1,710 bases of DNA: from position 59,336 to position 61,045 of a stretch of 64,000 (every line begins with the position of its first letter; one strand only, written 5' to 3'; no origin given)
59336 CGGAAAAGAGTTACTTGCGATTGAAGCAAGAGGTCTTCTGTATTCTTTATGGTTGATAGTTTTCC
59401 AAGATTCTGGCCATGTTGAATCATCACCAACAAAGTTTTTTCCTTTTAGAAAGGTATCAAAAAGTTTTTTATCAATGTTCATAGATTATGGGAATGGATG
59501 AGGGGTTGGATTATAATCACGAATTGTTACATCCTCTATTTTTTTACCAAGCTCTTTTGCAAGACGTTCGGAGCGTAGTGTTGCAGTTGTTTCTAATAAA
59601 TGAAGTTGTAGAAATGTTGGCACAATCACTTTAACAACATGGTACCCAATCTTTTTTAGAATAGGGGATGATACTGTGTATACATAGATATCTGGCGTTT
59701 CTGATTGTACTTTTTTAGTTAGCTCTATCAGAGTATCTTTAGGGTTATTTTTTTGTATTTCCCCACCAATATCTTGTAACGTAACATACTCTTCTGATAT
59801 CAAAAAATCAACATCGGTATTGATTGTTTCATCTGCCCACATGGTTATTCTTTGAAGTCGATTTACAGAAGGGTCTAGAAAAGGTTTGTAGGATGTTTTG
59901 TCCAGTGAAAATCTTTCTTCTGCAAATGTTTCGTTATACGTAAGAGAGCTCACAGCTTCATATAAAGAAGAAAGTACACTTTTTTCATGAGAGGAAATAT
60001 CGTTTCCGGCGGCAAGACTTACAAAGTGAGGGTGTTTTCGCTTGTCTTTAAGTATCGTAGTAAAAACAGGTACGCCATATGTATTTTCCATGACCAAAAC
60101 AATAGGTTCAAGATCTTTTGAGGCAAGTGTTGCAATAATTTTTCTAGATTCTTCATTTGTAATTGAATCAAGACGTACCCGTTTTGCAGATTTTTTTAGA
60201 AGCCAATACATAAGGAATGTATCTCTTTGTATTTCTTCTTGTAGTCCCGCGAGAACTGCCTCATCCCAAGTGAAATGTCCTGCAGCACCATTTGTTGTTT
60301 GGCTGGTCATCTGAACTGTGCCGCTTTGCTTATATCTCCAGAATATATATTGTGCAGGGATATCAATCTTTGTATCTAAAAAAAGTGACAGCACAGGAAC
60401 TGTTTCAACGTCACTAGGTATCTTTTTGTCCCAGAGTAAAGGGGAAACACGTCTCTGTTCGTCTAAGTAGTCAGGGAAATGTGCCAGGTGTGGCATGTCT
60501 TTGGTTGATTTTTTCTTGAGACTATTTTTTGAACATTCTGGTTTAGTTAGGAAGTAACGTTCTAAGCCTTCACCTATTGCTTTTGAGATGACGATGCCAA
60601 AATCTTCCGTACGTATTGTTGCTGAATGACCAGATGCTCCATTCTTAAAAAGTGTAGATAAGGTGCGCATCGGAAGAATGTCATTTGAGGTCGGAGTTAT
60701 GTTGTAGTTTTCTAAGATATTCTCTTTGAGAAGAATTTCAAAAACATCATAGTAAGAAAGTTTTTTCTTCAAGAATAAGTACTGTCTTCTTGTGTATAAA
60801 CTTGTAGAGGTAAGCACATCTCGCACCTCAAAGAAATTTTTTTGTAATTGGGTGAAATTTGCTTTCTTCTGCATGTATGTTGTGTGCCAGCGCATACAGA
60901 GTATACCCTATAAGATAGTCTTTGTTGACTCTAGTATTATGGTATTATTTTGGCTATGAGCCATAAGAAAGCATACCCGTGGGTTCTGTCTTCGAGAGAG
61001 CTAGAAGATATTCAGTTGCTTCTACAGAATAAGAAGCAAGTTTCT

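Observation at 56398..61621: Candidate thiazole/oxazole-modified peptide (TOMM/LAP-like) RiPP biosynthetic cluster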

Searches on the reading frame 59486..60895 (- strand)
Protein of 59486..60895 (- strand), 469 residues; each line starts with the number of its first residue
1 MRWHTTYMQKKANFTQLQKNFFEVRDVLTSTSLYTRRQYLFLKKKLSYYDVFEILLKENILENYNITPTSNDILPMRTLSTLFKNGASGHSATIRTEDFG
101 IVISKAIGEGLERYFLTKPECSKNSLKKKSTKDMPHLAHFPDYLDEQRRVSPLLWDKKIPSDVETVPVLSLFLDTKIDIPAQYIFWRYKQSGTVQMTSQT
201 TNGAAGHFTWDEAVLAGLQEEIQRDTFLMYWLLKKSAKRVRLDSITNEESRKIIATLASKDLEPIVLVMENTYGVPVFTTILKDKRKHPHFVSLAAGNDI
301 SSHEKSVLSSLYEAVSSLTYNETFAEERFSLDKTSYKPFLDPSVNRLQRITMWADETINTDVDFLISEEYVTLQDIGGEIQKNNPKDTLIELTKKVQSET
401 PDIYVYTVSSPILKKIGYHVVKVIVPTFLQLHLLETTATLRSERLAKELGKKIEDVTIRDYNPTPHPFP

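Call 3: search_protein_families(library=pfam, proteins=[window:59486-60895:-], max_evalue=0.1)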
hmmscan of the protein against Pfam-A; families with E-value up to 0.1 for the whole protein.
window:59486-60895:- (469 aa): 1 family
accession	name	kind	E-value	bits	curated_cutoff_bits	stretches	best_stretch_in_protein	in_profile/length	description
PF02624.21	YcaO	-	1.1e-34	120.6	25.7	1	106-428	14-324/325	YcaO cyclodehydratase, ATP-ad Mg2+-binding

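Call 4: search_protein_families(library=ncbifam, proteins=[window:59486-60895:-], max_evalue=0.1)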
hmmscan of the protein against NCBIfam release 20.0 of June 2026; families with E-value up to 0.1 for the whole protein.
window:59486-60895:- (469 aa): 3 families
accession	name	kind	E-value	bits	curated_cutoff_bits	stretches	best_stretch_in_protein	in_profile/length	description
TIGR03604.1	TOMM_cyclo_SagD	subfamily_domain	1.6e-44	152.4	219.25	1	104-469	11-377/377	thiazole/oxazole-forming peptide maturase, SagD family component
TIGR03266.1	methan_mark_1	equivalog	1.3e-15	57.3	365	1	106-428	69-362/376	YcaO-related McrA-glycine thioamidation protein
TIGR00702.1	TIGR00702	domain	3.5e-08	32.9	75.65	1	106-300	65-254/377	YcaO-type kinase domain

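Call 9: find_encoding_contigs(protein=window:59486-60895:-, flank=10000, max_places=6)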
Protein window:59486-60895:- (469 aa): 2 contigs read that carry it; 1 place shown.
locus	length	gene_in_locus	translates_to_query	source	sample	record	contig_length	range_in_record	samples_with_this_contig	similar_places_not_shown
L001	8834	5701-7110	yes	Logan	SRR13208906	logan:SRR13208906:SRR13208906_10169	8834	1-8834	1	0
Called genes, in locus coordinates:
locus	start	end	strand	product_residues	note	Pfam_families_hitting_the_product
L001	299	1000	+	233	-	PF02224:Cytidylate_kin, PF13189:Cytidylate_kin2 (weak), PF13207:AAA_17 (faint)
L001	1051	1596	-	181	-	PF00293:NUDIX (weak)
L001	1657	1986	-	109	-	-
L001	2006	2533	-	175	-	PF02600:DsbB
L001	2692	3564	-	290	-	PF07549:Sec_GG (weak), PF02355:SecD_SecF_C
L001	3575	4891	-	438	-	PF21760:SecD_1st, PF22599:SecDF_P1_head, PF02355:SecD_SecF_C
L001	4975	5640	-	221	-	-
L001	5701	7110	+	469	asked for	PF02624:YcaO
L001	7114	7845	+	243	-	PF00881:Nitroreductase (weak)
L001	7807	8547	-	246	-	-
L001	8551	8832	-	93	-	?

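Call 10: find_homologous_proteins(query=window:59486-60895:-, max_evalue=0.00001)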
Query window:59486-60895:- (469 aa): 17 proteins with E <= 0.00001 among 8000 candidates.
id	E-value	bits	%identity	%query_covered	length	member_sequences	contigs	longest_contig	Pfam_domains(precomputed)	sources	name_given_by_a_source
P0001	0.0e+0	1044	100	100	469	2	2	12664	PF02624.22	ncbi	-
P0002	2.9e-284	961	91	100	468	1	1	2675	PF02624.22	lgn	-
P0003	7.3e-114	399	44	99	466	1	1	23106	PF02624.22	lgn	-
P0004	3.8e-105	370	45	91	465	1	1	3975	PF02624.22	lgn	-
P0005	1.4e-88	316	39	92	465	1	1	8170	PF02624.22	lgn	-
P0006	1.3e-43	168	32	82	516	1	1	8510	PF02624.22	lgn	-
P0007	1.1e-42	165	32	81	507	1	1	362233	PF02624.22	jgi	jgi:thiazole/oxazole-forming peptide maturase SagD family component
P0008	5.9e-41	159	31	79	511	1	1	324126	PF02624.22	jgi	jgi:ribosomal protein S12 methylthiotransferase accessory factor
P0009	2.3e-40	157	33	81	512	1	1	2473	PF02624.22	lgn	-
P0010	1.3e-37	148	31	81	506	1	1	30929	PF02624.22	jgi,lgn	jgi:ribosomal protein S12 methylthiotransferase accessory factor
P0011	2.4e-37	147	29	81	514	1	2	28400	PF02624.22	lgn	-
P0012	3.4e-34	137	31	82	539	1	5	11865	PF02624.22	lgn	-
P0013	3.9e-33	133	29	90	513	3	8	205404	PF02624.22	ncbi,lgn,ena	-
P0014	3.8e-32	130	29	94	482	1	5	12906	PF02624.22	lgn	-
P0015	6.3e-32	129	28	78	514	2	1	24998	PF02624.22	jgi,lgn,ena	-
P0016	1.7e-25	108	28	83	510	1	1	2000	PF02624.22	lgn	-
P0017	2.2e-15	75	27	80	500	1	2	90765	PF02624.22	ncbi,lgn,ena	-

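Call 11: find_encoding_contigs(protein=P0003, flank=8000, max_places=3)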
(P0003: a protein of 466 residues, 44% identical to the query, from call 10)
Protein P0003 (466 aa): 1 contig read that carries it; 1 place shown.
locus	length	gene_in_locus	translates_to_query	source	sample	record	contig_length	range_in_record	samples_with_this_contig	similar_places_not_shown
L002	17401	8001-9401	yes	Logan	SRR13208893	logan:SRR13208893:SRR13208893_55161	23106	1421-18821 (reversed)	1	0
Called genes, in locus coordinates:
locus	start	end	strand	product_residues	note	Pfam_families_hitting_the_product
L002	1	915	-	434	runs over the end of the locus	PF21760:SecD_1st, PF22599:SecDF_P1_head, PF03176:MMPL (weak), PF02355:SecD_SecF_C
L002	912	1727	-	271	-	PF04116:FA_hydroxylase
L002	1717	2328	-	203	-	-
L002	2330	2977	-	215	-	PF24788:AtPDCT1_2 (weak), PF14360:PAP2_C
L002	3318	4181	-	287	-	PF01040:UbiA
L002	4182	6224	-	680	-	PF04464:Glyphos_transf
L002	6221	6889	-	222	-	PF01128:IspD, PF12804:NTP_transf_3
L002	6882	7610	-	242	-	PF00106:adh_short, PF01370:Epimerase (weak), PF13561:adh_short_C2, PF23441:SDR (weak)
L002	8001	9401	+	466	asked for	PF02624:YcaO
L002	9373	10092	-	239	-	-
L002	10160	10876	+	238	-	PF00881:Nitroreductase (weak)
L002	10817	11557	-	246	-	-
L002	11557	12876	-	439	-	-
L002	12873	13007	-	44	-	-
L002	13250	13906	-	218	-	-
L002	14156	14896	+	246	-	PF13431:TPR_17 (faint), PF13432:TPR_16 (faint), PF14559:TPR_19 (faint), PF07719:TPR_2 (faint), PF13424:TPR_12 (faint), PF13428:TPR_14 (faint)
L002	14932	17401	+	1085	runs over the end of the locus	-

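Call 12: find_encoding_contigs(protein=P0005, flank=8000, max_places=3)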
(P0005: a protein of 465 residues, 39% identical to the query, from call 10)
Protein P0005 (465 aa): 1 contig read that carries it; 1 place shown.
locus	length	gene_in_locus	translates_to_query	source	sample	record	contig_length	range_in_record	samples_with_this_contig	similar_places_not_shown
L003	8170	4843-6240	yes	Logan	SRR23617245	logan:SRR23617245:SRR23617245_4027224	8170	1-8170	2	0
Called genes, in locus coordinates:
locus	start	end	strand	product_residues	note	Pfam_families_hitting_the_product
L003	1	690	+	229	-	?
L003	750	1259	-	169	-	PF00293:NUDIX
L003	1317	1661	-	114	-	-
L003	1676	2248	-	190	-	PF02600:DsbB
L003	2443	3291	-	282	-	PF07549:Sec_GG (weak), PF02355:SecD_SecF_C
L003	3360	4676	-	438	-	PF21760:SecD_1st, PF22599:SecDF_P1_head, PF02355:SecD_SecF_C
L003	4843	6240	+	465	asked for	PF02624:YcaO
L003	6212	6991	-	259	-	-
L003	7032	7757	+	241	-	PF00881:Nitroreductase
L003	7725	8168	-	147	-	?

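Call 13: find_encoding_contigs(protein=P0004, flank=8000, max_places=3)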
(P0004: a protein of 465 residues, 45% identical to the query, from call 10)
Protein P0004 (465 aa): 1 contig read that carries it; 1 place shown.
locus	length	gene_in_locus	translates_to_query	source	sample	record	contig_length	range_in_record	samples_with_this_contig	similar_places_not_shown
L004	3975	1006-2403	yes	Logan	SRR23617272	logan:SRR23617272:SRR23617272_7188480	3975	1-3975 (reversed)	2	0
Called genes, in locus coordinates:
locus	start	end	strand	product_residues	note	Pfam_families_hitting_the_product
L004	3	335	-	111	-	?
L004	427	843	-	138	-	-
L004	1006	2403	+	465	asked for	PF02624:YcaO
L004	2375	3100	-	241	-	-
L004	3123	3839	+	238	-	PF00881:Nitroreductase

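Call 15: search_protein_families(library=pfam, proteins=[L002:9373-10113:-, L002:10817-11557:-, L002:11557-12876:-, L002:12895-13149:-, L002:13250-13906:-, L003:6212-6991:-, L004:2375-3100:-, L004:427-843:-], max_evalue=1)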
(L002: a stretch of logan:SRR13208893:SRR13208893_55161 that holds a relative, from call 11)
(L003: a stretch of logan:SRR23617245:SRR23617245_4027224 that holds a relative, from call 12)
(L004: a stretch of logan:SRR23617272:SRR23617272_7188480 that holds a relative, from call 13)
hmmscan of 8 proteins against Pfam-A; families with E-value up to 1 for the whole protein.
L002:9373-10113:- (246 aa): 1 family
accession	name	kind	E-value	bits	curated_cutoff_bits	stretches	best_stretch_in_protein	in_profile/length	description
PF07244.20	POTRA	-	0.18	13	21.3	1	65-121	1-65/79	Surface antigen variable number repeat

L002:10817-11557:- (246 aa): 3 families
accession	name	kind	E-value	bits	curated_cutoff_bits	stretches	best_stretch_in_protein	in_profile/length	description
PF05118.21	Asp_Arg_Hydrox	-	0.00059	20.1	22.6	1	81-183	55-155/157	Aspartyl/Asparaginyl beta-hydroxylase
PF12231.13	Rif1_N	-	0.077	12.4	23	0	165-198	143-176/374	Rap1-interacting factor 1 N terminal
PF02311.25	AraC_binding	-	0.19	11.9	21.1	1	120-172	14-67/135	AraC-like ligand binding domain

L002:11557-12876:- (439 aa): 2 families
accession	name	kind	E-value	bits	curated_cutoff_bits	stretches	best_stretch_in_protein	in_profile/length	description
PF17456.7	TcpS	-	0.035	14.4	28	1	256-320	31-95/155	Toxin-coregulated pilus protein S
PF15183.11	MRAP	-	0.041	14.3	27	1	8-48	40-78/89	Melanocortin-2 receptor accessory protein family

L002:12895-13149:- (84 aa): 0 families

L002:13250-13906:- (218 aa): 3 families
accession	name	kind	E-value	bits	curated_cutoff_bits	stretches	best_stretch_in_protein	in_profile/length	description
PF06715.18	Gp5_C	-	0.045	14.3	20.4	1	123-135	6-18/24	Gp5 C-terminal repeat (3 copies)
PF04930.20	FUN14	-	0.11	13.4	22.5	1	1-51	15-55/92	FUN14 family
PF14742.11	GDE_N_bis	-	0.15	12.2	22.1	1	92-141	76-124/194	N-terminal domain of (some) glycogen debranching enzymes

L003:6212-6991:- (259 aa): 1 family
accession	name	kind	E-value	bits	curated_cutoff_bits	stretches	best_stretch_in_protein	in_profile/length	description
PF07877.16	DUF1661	-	0.92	9.7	25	1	221-238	12-29/31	Protein of unknown function (DUF1661)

L004:2375-3100:- (241 aa): 1 family
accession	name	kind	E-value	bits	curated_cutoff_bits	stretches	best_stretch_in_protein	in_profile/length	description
PF07106.19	TBPIP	-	0.027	14.8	22.8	1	93-113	32-52/62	TBPIP/Hop2 winged helix domain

L004:427-843:- (138 aa): 0 families

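Call 19: find_related_loci(query=A1, collection=genome_contigs, flank=10000)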
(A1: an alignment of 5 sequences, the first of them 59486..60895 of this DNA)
Query A1 (469 aa) in genome_contigs; peptide patterns used: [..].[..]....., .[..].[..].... (x = any residue, [..] = any of these).
92 stretches matched a pattern; 2 encode a relative of the query (tblastn E <= 1e-3); 2 distinct loci.
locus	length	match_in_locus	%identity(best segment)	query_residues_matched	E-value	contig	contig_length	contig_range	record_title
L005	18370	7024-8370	37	26-469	4e-84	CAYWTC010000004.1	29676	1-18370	MAG TPA_asm: uncultured Candidatus Saccharibacteria bacterium isolate SRP286056_co3_459 genome assembly, contig: NODE_12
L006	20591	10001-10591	22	102-307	1e-5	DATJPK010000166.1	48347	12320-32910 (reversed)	MAG TPA_asm: Methanomicrobiales archaeon isolate SMAG_U14911 k141_4521786, whole genome shotgun sequence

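Call 51: search_protein_families(library=pfam, proteins=[L005:4669-6330:-, L005:6327-6905:-, L005:11421-12137:-], max_evalue=0.001)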
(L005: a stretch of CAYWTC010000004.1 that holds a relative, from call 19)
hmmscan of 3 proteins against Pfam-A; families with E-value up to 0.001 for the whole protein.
L005:4669-6330:- (553 aa): 1 family
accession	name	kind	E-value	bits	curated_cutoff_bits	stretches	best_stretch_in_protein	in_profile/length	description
PF13570.13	Beta-prop_ACSF4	-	3.8e-05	23.7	133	1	454-538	118-205/329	Beta-alanine-activating enzyme, beta-propeller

L005:6327-6905:- (192 aa): 0 families

L005:11421-12137:- (238 aa): 0 families

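Call 59: search_protein_families(library=ncbifam, alignment_id=A1, max_evalue=0.001)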
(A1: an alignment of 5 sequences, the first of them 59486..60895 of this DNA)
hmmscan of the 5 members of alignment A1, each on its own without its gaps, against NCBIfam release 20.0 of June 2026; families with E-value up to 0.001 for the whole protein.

A. member 1, window:59486-60895:- (469 aa): 3 families
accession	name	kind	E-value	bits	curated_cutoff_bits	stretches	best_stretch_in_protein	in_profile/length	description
TIGR03604.1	TOMM_cyclo_SagD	subfamily_domain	1.6e-44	152.4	219.25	1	104-469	11-377/377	thiazole/oxazole-forming peptide maturase, SagD family component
TIGR03266.1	methan_mark_1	equivalog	1.3e-15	57.3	365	1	106-428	69-362/376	YcaO-related McrA-glycine thioamidation protein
TIGR00702.1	TIGR00702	domain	3.5e-08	32.9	75.65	1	106-300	65-254/377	YcaO-type kinase domain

B. families by the number of members that match (of 5 scanned): 3 families
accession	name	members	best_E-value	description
TIGR03604.1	TOMM_cyclo_SagD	5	3.5e-49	thiazole/oxazole-forming peptide maturase, SagD family component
TIGR03266.1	methan_mark_1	5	3.1e-22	YcaO-related McrA-glycine thioamidation protein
TIGR00702.1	TIGR00702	5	1.7e-15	YcaO-type kinase domain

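Call 64: find_encoding_contigs(protein=P0007, flank=7000, max_places=1)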
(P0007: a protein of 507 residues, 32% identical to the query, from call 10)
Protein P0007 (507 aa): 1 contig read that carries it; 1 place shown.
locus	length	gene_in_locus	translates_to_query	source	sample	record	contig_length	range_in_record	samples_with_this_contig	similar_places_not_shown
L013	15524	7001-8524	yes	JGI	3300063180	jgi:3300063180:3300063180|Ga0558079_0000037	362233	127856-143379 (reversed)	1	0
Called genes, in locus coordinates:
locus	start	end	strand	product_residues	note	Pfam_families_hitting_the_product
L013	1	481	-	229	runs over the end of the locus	PF03575:Peptidase_S51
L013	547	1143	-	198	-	-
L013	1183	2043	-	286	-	PF00248:Aldo_ket_red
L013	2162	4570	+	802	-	PF00479:G6PD_N, PF02781:G6PD_C, PF02826:2-Hacid_dh_C (weak), PF03446:NAD_binding_2, PF03807:F420_oxidored (weak), PF00393:6PGD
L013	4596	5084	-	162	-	PF01625:PMSR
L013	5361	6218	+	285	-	-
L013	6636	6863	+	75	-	-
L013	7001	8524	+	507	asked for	PF02624:YcaO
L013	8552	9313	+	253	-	PF00881:Nitroreductase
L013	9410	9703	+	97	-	-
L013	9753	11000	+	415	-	-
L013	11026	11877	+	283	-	PF14559:TPR_19 (faint), PF13431:TPR_17 (faint), PF00515:TPR_1 (faint), PF07719:TPR_2 (faint), PF13432:TPR_16 (weak)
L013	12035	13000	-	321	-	PF00413:Peptidase_M10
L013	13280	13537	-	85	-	-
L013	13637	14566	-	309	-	PF01699:Na_Ca_ex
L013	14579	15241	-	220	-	PF14360:PAP2_C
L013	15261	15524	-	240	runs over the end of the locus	PF01988:VIT1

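Call 65: find_encoding_contigs(protein=P0013, flank=7000, max_places=1)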
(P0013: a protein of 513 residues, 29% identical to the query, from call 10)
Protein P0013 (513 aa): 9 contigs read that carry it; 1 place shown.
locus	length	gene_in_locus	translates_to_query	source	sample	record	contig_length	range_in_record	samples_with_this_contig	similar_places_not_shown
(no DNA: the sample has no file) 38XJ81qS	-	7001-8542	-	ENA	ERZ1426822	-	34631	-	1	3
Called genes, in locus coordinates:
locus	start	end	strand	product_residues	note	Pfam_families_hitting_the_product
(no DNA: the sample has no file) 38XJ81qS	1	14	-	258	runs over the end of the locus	PF00573:Ribosomal_L4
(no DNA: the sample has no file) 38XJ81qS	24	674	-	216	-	PF00297:Ribosomal_L3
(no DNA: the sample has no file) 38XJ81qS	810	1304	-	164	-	-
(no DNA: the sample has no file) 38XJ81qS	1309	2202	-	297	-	-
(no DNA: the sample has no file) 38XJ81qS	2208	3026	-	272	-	PF13371:TPR_9 (faint), PF14559:TPR_19 (faint), PF07719:TPR_2 (faint), PF13431:TPR_17 (faint), PF13432:TPR_16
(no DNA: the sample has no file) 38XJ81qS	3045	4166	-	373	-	-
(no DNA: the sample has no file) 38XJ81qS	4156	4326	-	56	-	-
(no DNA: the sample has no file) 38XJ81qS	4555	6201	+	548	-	PF13360:PQQ_2, PF13570:Beta-prop_ACSF4 (weak), PF13360:PQQ_2, PF25174:Beta-prop_THOC3 (weak), PF13570:Beta-prop_ACSF4, PF23414:Beta-prop_EML_2, PF25175:Beta-prop_WDR5, PF13360:PQQ_2, +8 more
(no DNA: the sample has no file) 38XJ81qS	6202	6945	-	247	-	PF00881:Nitroreductase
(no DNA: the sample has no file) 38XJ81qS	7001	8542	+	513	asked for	PF02624:YcaO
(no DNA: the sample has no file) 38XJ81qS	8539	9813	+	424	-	-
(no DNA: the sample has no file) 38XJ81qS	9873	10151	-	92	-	-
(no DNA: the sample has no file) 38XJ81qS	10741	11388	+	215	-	-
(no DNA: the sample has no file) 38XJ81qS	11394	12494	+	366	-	-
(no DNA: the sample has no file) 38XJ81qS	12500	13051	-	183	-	-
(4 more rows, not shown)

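Call 82: search_solved_structures(query=A1, max_evalue=0.001)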
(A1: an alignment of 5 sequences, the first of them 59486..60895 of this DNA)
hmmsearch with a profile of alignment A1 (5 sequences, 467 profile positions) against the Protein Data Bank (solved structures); distinct sequences matched with E-value up to 0.001: 5.
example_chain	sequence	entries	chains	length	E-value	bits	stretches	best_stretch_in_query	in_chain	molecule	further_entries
6pe3_A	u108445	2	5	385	1.3e-14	56.7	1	157-325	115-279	Uncharacterized protein MJ1094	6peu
7u58_A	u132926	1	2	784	6.7e-11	44.4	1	158-298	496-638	MusD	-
4bs9_A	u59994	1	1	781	7e-10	41.1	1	151-288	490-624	TRUD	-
4v1t_A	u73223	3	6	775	1.3e-08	36.9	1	142-286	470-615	LYND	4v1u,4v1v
6gos_D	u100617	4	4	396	1.1e-07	33.8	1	151-258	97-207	Microcin B17-processing protein McbD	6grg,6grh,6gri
